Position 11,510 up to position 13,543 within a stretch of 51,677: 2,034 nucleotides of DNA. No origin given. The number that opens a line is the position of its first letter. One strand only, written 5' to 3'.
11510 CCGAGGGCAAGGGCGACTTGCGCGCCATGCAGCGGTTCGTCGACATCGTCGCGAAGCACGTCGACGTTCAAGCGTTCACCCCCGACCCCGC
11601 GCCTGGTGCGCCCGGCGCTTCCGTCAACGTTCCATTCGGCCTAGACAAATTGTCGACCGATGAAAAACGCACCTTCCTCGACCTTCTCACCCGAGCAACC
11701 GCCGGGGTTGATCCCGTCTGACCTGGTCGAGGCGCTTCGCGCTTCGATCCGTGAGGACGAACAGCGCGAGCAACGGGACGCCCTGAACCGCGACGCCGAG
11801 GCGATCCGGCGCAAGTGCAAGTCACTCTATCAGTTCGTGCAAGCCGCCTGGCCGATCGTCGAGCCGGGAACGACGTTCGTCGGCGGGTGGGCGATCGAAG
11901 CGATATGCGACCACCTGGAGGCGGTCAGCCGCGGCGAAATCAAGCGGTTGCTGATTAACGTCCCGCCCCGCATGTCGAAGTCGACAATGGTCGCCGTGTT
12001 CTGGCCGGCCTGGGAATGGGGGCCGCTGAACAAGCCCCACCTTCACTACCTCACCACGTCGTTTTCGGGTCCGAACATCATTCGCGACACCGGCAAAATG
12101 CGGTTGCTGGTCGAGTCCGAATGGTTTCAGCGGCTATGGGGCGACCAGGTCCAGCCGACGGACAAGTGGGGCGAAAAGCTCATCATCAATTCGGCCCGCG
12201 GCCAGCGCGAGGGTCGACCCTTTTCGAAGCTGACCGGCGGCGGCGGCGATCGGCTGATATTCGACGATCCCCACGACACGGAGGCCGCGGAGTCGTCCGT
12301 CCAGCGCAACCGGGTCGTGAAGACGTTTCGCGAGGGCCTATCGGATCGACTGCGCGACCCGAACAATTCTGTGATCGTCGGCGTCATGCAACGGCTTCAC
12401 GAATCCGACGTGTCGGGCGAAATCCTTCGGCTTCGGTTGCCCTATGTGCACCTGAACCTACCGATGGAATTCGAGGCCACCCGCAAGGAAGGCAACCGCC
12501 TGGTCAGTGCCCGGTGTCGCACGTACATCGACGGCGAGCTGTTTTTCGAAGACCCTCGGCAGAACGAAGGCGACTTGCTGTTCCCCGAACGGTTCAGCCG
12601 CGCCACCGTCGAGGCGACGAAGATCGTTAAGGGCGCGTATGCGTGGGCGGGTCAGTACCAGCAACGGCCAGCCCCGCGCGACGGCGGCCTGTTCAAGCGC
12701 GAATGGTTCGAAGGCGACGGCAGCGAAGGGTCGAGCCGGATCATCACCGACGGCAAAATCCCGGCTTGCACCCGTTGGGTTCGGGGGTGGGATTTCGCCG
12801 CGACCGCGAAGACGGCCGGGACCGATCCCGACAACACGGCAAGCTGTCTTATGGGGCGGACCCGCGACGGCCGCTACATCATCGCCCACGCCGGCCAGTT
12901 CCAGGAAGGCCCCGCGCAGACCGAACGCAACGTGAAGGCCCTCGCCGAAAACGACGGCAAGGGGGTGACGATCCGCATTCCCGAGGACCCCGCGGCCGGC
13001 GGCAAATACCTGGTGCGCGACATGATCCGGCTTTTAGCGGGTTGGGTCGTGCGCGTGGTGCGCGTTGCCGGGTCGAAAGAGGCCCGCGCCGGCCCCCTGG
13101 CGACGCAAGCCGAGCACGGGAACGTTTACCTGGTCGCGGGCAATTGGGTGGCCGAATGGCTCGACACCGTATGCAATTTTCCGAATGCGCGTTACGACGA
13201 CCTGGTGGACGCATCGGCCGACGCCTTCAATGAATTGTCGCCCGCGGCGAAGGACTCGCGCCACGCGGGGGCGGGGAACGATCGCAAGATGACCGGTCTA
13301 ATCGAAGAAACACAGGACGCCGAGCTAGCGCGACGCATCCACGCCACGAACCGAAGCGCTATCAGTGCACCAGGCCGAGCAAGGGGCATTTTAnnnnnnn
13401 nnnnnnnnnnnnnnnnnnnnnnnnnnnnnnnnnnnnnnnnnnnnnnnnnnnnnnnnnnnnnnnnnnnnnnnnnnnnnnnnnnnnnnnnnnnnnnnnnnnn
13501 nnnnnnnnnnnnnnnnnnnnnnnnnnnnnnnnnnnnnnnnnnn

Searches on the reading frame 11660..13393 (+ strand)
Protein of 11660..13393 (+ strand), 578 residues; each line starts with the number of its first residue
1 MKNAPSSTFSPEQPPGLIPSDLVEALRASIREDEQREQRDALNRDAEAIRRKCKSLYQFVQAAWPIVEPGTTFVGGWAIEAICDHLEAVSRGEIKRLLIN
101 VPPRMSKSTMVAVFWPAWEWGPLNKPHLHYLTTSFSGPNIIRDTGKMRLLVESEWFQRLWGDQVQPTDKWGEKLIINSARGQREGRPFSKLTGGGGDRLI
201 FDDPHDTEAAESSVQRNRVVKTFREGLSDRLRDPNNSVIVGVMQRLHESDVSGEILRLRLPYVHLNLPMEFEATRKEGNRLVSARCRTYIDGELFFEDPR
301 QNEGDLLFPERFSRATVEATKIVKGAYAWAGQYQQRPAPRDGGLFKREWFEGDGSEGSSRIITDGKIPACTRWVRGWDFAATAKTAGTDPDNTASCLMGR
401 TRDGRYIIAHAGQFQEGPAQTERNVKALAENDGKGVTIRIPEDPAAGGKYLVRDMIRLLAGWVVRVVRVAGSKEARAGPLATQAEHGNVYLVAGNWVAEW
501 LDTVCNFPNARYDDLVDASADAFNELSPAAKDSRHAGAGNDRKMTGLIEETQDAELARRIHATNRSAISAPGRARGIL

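Call 23: search_protein_families(library=phrogs, proteins=[window:11660-13393:+], max_evalue=0.001)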
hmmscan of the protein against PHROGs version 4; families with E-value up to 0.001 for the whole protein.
window:11660-13393:+ (578 aa): 6 families
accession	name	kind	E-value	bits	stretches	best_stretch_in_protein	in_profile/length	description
phrog_38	-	head and packaging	1.1e-77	263.4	1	23-540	234-717/760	terminase large subunit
phrog_979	-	head and packaging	7.5e-45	154.7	1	328-531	401-604/642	terminase large subunit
phrog_4758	-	head and packaging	1.3e-30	107.6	1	52-276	16-238/243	terminase large subunit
phrog_12171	-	head and packaging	3.9e-25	89.1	1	432-532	1-101/110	terminase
phrog_5573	-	head and packaging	1e-17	65.4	1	301-527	21-235/250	terminase large subunit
phrog_9453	-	head and packaging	1.6e-16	61.6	1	366-524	23-208/233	terminase large subunit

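Call 24: search_protein_families(library=pfam, proteins=[window:11660-13393:+], max_evalue=0.001)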
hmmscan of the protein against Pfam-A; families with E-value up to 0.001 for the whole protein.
window:11660-13393:+ (578 aa): 1 family
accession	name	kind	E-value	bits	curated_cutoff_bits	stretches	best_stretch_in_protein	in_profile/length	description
PF17289.8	Terminase_6C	-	1.1e-16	61.6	22.6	1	375-525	1-154/155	Terminase RNaseH-like domain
